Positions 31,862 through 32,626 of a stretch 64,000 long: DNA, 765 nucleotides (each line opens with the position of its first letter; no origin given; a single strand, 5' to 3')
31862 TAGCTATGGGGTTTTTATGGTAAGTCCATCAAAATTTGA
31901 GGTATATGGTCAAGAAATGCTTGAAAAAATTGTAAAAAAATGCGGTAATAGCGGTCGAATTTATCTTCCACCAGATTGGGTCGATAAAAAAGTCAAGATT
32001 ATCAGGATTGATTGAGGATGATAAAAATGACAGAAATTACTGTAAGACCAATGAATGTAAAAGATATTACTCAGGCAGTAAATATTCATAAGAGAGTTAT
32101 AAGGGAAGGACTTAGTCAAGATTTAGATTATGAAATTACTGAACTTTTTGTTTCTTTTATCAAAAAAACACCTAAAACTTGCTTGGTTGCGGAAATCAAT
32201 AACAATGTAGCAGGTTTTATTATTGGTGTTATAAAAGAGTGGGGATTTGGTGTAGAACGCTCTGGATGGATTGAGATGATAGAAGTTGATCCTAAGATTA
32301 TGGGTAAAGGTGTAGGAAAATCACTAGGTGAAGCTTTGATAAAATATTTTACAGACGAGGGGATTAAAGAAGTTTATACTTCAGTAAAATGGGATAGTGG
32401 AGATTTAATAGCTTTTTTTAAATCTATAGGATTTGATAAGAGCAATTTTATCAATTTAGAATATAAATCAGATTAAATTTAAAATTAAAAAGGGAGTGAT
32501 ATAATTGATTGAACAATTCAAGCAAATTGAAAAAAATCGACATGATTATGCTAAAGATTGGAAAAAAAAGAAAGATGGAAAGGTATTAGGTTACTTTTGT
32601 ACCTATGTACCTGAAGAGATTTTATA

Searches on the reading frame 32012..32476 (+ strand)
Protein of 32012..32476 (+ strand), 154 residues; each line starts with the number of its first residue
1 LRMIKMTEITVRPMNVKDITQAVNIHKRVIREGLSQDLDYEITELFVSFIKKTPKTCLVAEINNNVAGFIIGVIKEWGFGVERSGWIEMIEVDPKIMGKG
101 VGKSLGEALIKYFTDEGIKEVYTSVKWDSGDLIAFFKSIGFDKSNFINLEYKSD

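Call 9: search_protein_families(library=ncbifam, proteins=[window:32012-32476:+], max_evalue=0.00001)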
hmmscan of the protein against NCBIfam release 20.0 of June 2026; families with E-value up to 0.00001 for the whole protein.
window:32012-32476:+ (154 aa): 2 families
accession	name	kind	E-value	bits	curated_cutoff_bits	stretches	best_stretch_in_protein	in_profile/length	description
NF002959.0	PRK03624.1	equivalog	4e-09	36.3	124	1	7-149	5-137/147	GNAT family acetyltransferase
TIGR01575.1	rimI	equivalog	1.2e-08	35.2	86.4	1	47-148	24-119/132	ribosomal protein S18-alanine N-acetyltransferase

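Call 10: search_protein_families(library=pfam, proteins=[window:32012-32476:+], max_evalue=0.00001)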
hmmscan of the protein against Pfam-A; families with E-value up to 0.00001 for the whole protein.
window:32012-32476:+ (154 aa): 3 families
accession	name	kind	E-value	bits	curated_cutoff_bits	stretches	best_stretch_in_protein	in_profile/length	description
PF00583.31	Acetyltransf_1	-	2.5e-13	50.7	20.7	1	42-141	21-116/116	Acetyltransferase (GNAT) family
PF13508.13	Acetyltransf_7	-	6e-08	33.4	27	1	55-142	3-83/84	Acetyltransferase (GNAT) domain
PF13673.13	Acetyltransf_10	-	1.2e-06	29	23.6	1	49-143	25-109/128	Acetyltransferase (GNAT) domain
